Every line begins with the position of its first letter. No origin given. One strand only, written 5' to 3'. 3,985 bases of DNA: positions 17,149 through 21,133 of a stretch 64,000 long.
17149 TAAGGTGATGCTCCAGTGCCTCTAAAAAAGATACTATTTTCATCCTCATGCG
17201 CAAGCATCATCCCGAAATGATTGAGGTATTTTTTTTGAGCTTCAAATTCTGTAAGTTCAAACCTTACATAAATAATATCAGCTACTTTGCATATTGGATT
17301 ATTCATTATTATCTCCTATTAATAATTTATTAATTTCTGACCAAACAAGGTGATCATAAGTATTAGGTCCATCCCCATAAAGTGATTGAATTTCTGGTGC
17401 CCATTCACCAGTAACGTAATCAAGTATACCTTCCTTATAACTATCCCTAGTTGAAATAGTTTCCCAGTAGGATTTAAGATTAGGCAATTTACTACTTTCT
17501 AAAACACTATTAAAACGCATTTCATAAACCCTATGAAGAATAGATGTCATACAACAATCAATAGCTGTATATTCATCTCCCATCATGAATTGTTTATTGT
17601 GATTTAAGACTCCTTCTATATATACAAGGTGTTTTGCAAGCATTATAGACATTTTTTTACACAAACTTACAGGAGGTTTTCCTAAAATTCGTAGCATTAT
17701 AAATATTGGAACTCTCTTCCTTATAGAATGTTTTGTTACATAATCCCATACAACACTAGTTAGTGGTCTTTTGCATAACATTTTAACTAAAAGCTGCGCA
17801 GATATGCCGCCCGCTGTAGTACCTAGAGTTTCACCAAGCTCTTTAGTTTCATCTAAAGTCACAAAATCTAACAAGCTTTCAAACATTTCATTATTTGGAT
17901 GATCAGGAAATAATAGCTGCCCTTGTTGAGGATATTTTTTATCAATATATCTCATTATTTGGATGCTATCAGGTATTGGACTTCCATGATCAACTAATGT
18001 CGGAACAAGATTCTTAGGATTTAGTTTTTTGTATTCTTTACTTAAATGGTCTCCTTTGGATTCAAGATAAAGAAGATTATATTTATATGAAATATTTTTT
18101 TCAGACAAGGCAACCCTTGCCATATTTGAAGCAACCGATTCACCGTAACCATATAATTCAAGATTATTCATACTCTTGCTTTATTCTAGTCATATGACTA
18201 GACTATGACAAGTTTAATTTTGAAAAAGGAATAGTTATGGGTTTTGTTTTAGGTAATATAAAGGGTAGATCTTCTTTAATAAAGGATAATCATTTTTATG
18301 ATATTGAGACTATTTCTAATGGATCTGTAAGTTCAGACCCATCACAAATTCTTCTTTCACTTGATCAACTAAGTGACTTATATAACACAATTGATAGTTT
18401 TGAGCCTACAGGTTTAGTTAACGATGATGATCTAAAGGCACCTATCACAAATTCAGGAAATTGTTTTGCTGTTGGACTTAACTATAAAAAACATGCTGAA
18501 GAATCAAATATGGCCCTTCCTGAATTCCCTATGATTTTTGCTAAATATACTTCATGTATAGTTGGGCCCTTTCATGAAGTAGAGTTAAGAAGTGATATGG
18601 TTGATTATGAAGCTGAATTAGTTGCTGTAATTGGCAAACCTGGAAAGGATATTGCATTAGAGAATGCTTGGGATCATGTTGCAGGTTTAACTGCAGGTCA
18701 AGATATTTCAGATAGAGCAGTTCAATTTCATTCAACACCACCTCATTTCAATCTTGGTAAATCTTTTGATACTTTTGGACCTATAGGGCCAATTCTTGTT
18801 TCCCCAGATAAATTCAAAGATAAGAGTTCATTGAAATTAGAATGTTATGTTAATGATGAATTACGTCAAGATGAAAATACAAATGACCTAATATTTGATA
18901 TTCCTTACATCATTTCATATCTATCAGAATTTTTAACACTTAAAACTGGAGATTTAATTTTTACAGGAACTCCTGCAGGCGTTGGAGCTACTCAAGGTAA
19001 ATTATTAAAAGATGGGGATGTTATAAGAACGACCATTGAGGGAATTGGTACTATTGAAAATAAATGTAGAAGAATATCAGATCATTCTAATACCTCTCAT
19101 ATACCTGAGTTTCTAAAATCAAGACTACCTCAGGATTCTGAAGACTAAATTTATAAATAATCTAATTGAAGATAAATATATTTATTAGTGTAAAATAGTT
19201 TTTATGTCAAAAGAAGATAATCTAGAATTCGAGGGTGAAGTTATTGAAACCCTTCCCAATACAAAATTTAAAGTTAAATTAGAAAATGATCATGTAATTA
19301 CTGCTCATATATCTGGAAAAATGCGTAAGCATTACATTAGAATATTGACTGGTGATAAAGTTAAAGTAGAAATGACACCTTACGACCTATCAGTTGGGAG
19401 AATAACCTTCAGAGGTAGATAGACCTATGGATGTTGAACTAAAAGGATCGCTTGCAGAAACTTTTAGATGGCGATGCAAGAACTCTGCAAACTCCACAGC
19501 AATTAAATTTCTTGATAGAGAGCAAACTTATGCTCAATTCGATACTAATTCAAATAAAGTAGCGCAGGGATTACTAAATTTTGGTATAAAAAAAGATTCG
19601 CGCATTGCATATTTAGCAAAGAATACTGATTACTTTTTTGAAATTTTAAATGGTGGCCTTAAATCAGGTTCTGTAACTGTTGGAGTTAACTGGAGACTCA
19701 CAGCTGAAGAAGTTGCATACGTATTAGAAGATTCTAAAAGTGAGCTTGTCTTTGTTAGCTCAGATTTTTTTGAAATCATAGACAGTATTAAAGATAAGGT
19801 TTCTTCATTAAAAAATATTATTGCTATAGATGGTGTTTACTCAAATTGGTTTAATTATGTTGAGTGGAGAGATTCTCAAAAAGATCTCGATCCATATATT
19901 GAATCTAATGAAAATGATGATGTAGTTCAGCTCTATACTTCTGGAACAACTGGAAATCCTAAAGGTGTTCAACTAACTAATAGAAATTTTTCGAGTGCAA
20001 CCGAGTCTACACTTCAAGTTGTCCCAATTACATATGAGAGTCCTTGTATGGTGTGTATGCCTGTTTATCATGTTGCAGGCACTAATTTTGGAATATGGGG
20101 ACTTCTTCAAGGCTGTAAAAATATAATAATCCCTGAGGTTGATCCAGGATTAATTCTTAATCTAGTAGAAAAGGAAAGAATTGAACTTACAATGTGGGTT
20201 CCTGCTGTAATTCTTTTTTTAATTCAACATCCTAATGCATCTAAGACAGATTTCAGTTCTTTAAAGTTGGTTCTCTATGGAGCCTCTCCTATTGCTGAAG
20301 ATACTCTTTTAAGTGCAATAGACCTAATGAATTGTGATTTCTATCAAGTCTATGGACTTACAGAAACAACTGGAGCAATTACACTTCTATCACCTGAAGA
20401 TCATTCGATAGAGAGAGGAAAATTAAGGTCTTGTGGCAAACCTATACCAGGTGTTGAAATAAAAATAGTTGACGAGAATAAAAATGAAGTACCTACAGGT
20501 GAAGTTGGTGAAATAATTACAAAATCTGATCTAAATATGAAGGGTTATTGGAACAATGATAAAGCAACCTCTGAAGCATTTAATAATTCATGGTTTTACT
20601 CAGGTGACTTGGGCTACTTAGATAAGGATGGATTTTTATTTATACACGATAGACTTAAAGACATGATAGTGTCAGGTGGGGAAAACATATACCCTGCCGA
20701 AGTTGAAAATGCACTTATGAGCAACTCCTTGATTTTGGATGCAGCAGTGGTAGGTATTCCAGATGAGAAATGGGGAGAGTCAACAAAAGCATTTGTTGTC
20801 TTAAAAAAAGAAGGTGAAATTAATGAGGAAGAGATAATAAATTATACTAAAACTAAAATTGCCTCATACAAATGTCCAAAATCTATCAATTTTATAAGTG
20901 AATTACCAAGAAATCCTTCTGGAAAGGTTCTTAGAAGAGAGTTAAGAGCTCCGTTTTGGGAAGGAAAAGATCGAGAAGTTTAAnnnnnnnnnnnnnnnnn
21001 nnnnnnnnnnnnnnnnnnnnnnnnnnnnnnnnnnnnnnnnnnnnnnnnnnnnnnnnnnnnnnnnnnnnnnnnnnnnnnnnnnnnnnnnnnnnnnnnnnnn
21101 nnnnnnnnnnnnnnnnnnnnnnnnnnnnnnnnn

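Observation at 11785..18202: Same palindrome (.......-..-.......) in both divergent promoter gaps links four transcription units into one TetR-type regulon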

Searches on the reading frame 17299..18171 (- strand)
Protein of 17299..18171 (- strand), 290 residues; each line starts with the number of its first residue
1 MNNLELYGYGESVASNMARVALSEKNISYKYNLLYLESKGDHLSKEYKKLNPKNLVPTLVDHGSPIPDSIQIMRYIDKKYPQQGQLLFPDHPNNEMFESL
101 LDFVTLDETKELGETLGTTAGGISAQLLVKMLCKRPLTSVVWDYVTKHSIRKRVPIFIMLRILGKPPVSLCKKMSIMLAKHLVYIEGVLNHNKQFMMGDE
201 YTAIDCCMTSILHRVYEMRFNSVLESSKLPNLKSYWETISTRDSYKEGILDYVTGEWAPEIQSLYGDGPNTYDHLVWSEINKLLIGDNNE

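Call 7: search_protein_families(library=pfam, proteins=[window:17299-18171:-])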
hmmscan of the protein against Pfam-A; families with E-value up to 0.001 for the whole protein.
window:17299-18171:- (290 aa): 6 families
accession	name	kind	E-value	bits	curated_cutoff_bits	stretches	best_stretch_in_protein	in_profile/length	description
PF13409.12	GST_N_2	-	1.6e-13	51.5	25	1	15-78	5-69/70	Glutathione S-transferase, N-terminal domain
PF13417.12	GST_N_3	-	3.7e-13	50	22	1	6-82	1-73/75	Glutathione S-transferase, N-terminal domain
PF02798.26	GST_N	-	1.2e-11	45.2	20.9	1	4-77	3-75/76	Glutathione S-transferase, N-terminal domain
PF00043.30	GST_C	-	9.3e-08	32.7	20.7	1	179-243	32-93/93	Glutathione S-transferase, C-terminal domain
PF14497.11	GST_C_3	-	3.8e-07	30.7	21.6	1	178-243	31-95/104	Glutathione S-transferase, C-terminal domain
PF17171.9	GST_C_6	-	9e-05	22.6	28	1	191-238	13-63/64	Glutathione S-transferase, C-terminal domain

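Call 8: search_protein_families(library=ncbifam, proteins=[window:17299-18171:-])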
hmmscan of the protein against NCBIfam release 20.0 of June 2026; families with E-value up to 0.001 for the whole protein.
window:17299-18171:- (290 aa): 7 families
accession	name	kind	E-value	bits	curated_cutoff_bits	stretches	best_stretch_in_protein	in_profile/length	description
TIGR01262.1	maiA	equivalog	3.3e-21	75.9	171.05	1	6-94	2-89/211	maleylacetoacetate isomerase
NF007016.1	PRK09481.1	equivalog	2.6e-15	56.4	314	2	6-83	13-86/209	stringent starvation protein SspA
NF007831.0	PRK10542.1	equivalog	2.1e-08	34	198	0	14-88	10-84/201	glutathione transferase GstA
NF050814.1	FtsZBindFzlA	equivalog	5e-07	29.7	300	0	4-93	5-92/228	FtsZ-binding protein FzlA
NF011693.0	PRK15113.1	equivalog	1.4e-06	28.2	150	1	18-92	22-96/214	glutathione transferase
NF049950.1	IsopEpoxGlthnTfaseIsoI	equivalog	3.3e-06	26.9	300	0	192-239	183-232/238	iIsoprene-epoxide--glutathione S-transferase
NF008731.0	PRK11752.1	equivalog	0.00025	20.4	325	0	22-80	68-129/287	glutathione-dependent disulfide-bond oxidoreductase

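Call 34: search_solved_structures(query=window:17299-18168:-, max_evalue=0.001)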
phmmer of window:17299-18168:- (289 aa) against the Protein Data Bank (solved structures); distinct sequences matched with E-value up to 0.001: 115 (the best 60 are shown).
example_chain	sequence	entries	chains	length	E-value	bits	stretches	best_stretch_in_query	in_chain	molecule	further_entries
1e6b_A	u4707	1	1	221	9.8e-13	51.1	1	2-85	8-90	GLUTATHIONE S-TRANSFERASE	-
1aw9_A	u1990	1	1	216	9.3e-12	47.9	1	8-92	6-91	GLUTATHIONE S-TRANSFERASE III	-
3vwx_A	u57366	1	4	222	2.1e-11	46.7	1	3-88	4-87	Glutathione s-transferase 6B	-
3vk9_A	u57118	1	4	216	1e-09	41.1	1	18-93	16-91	Glutathione S-transferase delta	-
8z3b_A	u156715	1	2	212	1.8e-09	40.4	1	19-93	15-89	Glutathione S-transferase delta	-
1yy7_A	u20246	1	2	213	2.7e-09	39.8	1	10-83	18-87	stringent starvation protein A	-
7c97_I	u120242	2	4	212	4.3e-09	39.1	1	10-88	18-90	Stringent starvation protein A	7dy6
9f7k_A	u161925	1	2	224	4.8e-09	39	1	3-88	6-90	GH14654p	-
6wmu_K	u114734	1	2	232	6.1e-09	38.6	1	10-83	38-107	Stringent starvation protein A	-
3wyw_A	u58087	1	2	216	8e-09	38.2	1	18-93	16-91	Glutathione S-transferase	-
2v6k_A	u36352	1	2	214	2.8e-08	36.4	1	3-93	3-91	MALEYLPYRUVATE ISOMERASE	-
2jl4_A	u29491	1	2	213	3.2e-08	36.3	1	3-93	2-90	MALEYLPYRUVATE ISOMERASE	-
8e8p_A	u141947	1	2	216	3.3e-08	36.2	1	5-93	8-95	Maleylacetoacetate isomerase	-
3lyk_A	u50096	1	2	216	3.8e-08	36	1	6-83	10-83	Stringent starvation protein A homolog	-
3niv_A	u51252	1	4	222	4.3e-08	35.8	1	3-90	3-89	Glutathione S-transferase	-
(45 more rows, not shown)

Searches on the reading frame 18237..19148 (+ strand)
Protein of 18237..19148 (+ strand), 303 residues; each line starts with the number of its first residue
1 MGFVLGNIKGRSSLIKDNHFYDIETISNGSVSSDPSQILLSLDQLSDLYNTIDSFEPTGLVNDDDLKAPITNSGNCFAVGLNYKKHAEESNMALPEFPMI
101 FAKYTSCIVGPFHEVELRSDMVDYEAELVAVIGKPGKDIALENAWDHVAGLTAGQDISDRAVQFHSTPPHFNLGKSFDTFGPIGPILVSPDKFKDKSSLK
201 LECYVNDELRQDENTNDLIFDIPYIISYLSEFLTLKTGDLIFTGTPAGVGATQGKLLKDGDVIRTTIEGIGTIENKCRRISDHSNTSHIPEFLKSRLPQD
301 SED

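Call 7: search_protein_families(library=pfam, proteins=[window:18237-19148:+])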
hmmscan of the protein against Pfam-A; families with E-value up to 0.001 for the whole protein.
window:18237-19148:+ (303 aa): 1 family
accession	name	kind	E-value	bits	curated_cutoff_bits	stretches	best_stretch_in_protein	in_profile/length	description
PF01557.24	FAA_hydrolase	-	1.2e-64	218.4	23.9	1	76-276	2-212/214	Fumarylacetoacetate (FAA) hydrolase C-terminal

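Call 8: search_protein_families(library=ncbifam, proteins=[window:18237-19148:+])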
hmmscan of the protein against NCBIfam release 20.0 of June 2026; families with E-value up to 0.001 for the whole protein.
window:18237-19148:+ (303 aa): 6 families
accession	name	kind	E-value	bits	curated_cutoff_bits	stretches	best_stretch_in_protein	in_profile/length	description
NF053535.1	DhyDRhmHlse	equivalog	1.7e-51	175.2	500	1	60-276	56-277/284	2,4-didehydro-3-deoxy-L-rhamnonate hydrolase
TIGR02303.1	HpaG-C-term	equivalog_domain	3.7e-49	167.4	276.4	1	68-276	38-241/245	4-hydroxyphenylacetate degradation bifunctional isomerase/decarboxylase, C-terminal subunit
NF011750.0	PRK15203.1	equivalog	7.9e-40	136.9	811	1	65-276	214-421/429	4-hydroxyphenylacetate degradation bifunctional isomerase/decarboxylase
NF009399.0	PRK12764.1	equivalog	1.2e-31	110.3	444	1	70-273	18-215/501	fumarylacetoacetate hydrolase family protein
NF007967.0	PRK10691.1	equivalog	5.1e-28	97.9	201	1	77-266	20-208/219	fumarylacetoacetate hydrolase family protein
TIGR02305.1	HpaG-N-term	equivalog_domain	2.5e-23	82.7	228.65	1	91-276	26-204/205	4-hydroxyphenylacetate degradation bifunctional isomerase/decarboxylase, N-terminal subunit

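Call 36: search_solved_structures(query=window:18237-19145:+, max_evalue=1e-20)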
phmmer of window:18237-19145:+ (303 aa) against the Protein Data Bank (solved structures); distinct sequences matched with E-value up to 1e-20: 23.
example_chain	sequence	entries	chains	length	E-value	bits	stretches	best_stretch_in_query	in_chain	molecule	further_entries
6v77_A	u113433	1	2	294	9e-55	189.6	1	6-275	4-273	Putative HpcE protein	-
1gtt_A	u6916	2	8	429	1.4e-46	162.7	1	73-276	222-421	4-HYDROXYPHENYLACETATE DEGRADATION BIFUNCTIONAL ISOMERASE/DECARBOXYLASE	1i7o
8sky_A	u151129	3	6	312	3.7e-44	154.7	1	63-278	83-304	Fumarylacetoacetate hydrolase family protein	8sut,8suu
8gsr_A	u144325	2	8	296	1.2e-40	143.2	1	67-275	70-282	L-2,4-diketo-3-deoxyrhamnonate hydrolase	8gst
6iym_A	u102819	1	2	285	1.6e-40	142.8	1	65-283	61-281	5-oxopent-3-ene-1,2,5-tricarboxylate decarboxylase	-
4pfz_A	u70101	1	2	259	1.6e-36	129.7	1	63-277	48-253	5-carboxymethyl-2-hydroxymuconate delta-isomerase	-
3rr6_A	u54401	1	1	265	3.1e-34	122.2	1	64-277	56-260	Putative uncharacterized protein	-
1wzo_A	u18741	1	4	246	4.7e-34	121.6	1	71-277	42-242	HpcE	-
6j57_A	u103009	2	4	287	6.8e-34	121.1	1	65-284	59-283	Predicted 2-keto-4-pentenoate hydratase/2-oxohepta-3-ene-1,7-dioic acid hydratase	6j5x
3qdf_A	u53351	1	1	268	8.9e-34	120.7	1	63-277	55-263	2-hydroxyhepta-2,4-diene-1,7-dioate isomerase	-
3r6o_A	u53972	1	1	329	5.2e-28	101.7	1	37-269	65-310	2-hydroxyhepta-2,4-diene-1, 7-dioateisomerase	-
6sbi_A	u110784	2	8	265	1.9e-27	99.9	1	75-279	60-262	Acylpyruvase FAHD1, mitochondrial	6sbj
6j5y_A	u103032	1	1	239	8e-27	97.8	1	76-273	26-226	FAA hydrolase family protein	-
4dbf_A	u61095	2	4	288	1.5e-25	93.6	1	64-275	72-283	2-HYDROXYHEPTA-2,4-DIENE-1,7-DIOATE ISOMERASE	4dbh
6fog_A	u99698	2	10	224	1.7e-25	93.5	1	75-271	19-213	Acylpyruvase FAHD1, mitochondrial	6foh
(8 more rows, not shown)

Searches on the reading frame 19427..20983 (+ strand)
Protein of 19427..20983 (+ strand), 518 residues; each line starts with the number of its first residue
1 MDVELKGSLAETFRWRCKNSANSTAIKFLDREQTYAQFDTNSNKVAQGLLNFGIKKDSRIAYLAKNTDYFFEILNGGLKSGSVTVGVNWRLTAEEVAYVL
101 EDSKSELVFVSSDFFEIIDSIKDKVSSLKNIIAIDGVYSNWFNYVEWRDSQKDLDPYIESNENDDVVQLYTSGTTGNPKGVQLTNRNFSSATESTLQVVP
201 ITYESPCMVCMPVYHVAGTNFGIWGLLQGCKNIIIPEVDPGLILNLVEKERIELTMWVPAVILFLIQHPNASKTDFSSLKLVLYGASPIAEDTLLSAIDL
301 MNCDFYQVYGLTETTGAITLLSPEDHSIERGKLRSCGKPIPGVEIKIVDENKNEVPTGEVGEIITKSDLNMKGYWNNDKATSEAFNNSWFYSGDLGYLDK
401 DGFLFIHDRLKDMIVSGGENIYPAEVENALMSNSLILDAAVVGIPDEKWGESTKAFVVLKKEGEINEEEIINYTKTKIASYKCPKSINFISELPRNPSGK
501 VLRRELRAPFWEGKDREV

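Call 24: search_protein_families(library=pfam, proteins=[window:19427-20983:+])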
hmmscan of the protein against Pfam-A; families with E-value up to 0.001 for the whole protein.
window:19427-20983:+ (518 aa): 2 families
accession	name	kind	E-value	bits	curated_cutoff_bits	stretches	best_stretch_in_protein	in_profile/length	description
PF00501.34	AMP-binding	-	3.5e-81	273.4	29.9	1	13-375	1-384/384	AMP-binding enzyme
PF13193.12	AMP-binding_C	-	2.4e-21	76.9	24.5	1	425-500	1-76/76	AMP-binding enzyme C-terminal domain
